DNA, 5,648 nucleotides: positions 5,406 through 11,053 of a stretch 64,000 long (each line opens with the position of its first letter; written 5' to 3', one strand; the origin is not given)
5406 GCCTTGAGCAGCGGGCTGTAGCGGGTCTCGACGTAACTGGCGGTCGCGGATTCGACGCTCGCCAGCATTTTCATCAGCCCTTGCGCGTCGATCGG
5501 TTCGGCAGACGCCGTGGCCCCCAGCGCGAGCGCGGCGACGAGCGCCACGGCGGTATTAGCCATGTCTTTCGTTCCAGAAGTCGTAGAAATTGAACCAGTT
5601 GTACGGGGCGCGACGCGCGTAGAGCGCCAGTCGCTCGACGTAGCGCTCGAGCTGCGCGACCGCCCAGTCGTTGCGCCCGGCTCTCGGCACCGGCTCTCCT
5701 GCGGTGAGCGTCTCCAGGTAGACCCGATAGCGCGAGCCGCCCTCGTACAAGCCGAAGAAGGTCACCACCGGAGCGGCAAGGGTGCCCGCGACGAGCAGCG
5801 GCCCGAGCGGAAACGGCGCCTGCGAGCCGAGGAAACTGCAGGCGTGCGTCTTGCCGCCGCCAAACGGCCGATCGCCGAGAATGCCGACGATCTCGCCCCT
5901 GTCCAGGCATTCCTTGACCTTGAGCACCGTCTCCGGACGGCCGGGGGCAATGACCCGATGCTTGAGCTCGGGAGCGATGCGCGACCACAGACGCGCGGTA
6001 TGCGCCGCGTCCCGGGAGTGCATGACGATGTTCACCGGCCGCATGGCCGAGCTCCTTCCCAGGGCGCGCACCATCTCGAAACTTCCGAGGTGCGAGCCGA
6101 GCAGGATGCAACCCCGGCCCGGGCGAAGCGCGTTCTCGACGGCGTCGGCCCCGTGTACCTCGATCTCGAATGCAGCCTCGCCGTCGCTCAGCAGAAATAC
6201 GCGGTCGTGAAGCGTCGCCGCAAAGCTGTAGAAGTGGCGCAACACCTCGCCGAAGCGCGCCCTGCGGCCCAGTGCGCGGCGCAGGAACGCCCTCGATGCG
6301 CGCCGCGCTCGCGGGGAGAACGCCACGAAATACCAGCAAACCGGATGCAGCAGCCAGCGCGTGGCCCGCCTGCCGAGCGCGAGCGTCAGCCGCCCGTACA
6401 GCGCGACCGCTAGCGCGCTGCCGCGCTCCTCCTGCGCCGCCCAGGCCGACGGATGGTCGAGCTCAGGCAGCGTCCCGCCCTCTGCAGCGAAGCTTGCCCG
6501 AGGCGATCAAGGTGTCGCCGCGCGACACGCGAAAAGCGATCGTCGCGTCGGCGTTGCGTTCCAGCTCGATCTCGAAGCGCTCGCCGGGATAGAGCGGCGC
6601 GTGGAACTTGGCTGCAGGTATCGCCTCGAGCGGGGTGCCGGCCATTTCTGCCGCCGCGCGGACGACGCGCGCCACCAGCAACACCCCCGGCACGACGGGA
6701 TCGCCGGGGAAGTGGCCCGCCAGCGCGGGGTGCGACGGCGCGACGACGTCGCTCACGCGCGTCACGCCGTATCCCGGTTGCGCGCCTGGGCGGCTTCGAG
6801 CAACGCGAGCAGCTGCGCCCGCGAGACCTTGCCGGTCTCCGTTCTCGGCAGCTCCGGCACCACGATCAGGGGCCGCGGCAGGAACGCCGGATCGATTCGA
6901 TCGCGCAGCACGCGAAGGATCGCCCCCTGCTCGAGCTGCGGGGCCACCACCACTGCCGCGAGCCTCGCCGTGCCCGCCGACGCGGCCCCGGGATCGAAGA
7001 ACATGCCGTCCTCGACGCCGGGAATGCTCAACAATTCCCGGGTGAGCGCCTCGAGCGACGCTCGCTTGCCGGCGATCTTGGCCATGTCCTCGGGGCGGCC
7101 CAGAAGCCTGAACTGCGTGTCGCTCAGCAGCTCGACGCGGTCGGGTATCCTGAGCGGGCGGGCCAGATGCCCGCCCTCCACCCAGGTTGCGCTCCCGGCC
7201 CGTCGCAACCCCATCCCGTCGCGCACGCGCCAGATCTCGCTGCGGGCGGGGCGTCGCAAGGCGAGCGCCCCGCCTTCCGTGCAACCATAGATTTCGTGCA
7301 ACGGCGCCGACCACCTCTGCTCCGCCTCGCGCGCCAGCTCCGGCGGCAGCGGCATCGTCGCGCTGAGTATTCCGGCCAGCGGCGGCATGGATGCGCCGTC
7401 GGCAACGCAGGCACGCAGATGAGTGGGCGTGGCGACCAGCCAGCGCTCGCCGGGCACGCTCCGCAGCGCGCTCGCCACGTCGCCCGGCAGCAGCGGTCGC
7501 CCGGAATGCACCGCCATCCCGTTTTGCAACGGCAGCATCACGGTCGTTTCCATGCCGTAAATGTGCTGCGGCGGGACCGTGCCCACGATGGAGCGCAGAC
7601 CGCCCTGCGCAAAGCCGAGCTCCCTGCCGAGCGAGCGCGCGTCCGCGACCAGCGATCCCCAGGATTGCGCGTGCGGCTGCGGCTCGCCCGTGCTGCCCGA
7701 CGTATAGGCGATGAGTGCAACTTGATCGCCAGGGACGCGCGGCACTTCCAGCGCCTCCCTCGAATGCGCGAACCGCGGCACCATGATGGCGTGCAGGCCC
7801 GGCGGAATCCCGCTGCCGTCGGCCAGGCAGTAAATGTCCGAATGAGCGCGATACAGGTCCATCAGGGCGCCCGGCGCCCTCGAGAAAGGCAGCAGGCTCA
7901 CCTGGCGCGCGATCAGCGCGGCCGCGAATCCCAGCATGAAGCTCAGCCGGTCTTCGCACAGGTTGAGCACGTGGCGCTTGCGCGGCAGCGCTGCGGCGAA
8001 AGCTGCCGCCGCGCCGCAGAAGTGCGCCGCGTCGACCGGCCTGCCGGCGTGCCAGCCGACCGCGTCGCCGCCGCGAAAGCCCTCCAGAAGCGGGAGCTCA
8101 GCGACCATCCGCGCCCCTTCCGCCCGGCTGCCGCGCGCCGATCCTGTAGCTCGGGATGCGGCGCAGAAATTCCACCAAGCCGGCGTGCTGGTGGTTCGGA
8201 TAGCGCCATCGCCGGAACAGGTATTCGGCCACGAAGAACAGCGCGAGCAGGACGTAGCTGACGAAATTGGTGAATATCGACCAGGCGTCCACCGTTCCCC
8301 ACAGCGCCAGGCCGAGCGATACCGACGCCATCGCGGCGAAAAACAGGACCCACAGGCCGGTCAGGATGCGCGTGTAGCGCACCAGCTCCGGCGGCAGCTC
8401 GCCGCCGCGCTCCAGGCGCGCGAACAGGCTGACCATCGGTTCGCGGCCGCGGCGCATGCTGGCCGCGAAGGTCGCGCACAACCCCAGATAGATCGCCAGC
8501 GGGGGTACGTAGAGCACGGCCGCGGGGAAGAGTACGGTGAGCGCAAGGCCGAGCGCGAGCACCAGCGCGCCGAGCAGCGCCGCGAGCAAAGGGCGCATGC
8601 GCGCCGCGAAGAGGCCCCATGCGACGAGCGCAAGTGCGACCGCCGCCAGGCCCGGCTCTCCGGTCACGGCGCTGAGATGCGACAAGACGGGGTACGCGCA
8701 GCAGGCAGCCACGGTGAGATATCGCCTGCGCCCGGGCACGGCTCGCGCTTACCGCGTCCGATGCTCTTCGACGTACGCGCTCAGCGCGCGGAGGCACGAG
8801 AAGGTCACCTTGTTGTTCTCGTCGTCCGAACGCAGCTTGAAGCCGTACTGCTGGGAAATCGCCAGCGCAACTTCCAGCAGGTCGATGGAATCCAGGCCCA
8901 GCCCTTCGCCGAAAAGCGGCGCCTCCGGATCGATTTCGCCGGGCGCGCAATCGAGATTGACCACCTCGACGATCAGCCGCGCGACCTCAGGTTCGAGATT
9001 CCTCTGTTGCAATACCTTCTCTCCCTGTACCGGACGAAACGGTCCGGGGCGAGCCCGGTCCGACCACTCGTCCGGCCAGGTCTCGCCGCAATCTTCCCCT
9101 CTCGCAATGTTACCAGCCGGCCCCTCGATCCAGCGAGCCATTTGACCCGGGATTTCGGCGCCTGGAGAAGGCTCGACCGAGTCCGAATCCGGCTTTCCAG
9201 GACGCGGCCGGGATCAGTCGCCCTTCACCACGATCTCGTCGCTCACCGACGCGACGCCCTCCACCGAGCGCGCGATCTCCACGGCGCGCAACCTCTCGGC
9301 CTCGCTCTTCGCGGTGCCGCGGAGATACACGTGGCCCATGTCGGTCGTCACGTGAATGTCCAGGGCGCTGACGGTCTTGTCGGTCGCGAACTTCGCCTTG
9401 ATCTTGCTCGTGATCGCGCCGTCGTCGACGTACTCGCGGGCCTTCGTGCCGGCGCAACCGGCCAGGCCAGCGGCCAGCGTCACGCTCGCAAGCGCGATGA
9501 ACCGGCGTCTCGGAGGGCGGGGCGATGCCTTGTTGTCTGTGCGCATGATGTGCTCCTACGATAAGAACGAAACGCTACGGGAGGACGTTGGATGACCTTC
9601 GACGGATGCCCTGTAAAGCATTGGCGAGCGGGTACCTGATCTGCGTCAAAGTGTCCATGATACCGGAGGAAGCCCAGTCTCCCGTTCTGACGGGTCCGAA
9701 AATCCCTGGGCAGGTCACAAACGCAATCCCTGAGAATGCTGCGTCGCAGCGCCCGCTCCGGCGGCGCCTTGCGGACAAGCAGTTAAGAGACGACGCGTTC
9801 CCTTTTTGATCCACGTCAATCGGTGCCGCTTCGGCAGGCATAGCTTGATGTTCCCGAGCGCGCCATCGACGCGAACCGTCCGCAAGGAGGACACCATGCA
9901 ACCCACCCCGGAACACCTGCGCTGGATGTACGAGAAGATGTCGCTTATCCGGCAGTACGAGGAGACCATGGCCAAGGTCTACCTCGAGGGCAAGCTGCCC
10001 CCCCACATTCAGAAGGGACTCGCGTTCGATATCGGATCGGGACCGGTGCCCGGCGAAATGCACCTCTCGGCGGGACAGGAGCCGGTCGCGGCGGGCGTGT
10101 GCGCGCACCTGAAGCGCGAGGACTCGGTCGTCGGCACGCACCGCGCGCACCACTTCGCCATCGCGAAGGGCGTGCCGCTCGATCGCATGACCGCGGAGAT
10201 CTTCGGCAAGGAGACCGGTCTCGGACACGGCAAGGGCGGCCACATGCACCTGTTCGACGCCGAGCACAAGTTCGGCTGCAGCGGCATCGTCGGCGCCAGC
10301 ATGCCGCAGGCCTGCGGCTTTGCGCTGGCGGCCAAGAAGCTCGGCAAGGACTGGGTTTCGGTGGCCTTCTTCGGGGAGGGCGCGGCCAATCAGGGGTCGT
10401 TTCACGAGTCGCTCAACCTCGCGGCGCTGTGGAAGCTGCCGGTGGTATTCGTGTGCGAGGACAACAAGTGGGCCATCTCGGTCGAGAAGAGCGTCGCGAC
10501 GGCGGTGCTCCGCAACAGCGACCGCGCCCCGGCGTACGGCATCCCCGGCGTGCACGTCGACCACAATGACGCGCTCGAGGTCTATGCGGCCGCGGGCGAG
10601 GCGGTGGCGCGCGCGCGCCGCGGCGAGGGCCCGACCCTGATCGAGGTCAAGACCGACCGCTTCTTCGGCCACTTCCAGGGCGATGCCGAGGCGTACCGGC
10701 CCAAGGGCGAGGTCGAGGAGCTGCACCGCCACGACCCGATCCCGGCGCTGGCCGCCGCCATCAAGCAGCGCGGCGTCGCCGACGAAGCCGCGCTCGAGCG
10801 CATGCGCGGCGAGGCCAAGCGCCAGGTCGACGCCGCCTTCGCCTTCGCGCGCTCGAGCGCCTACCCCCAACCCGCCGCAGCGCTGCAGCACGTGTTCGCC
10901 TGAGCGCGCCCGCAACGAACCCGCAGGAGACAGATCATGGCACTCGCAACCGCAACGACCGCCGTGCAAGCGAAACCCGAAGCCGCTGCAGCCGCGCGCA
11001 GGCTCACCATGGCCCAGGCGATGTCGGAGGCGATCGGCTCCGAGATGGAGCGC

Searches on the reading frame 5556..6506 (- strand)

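Call 94: search_protein_families(library=pfam, proteins=[window:5556-6506:-], max_evalue=0.00001)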
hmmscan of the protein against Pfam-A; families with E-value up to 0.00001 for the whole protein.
window:5556-6506:- (316 aa): 1 family
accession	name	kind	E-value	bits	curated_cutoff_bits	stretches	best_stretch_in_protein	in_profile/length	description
PF03279.18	Lip_A_acyltrans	-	1e-10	41.7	22.3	1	33-263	18-251/295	Bacterial lipid A biosynthesis acyltransferase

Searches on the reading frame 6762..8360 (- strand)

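Call 94: search_protein_families(library=pfam, proteins=[window:6762-8360:-], max_evalue=0.00001)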
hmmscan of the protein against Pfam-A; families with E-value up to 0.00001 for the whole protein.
window:6762-8360:- (532 aa): 1 family
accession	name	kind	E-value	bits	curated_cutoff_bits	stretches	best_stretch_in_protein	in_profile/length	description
PF00501.34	AMP-binding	-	2.8e-20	72.9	29.9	1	203-369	153-330/384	AMP-binding enzyme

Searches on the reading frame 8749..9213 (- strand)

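Call 94: search_protein_families(library=pfam, proteins=[window:8749-9213:-], max_evalue=0.00001)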
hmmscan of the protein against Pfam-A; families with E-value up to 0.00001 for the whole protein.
window:8749-9213:- (154 aa): 1 family
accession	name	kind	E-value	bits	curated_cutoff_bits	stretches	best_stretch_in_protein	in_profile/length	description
PF00550.31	PP-binding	-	6.8e-09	36.3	20.8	1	77-147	3-66/67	Phosphopantetheine attachment site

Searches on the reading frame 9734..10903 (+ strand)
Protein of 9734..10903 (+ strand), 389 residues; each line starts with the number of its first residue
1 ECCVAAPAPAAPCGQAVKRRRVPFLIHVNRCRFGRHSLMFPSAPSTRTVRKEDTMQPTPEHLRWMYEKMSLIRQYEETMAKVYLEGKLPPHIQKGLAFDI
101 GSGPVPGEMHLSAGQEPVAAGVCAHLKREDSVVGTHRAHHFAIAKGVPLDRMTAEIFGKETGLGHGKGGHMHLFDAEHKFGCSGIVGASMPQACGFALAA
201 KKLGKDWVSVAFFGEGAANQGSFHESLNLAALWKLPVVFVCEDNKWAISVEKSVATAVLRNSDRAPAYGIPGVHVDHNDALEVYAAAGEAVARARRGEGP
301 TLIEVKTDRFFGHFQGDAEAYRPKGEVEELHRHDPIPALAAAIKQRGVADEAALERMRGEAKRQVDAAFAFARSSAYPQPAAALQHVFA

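Call 94: search_protein_families(library=pfam, proteins=[window:9734-10903:+], max_evalue=0.00001)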
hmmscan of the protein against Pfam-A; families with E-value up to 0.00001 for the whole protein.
window:9734-10903:+ (389 aa): 2 families
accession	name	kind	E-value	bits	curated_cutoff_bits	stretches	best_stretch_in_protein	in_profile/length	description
PF00676.26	E1_dh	-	1.3e-80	271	22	1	107-380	24-299/300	Dehydrogenase E1 component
PF13292.11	DXP_synthase_N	-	3.7e-06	26.9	21.2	1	174-256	101-183/274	1-deoxy-D-xylulose-5-phosphate synthase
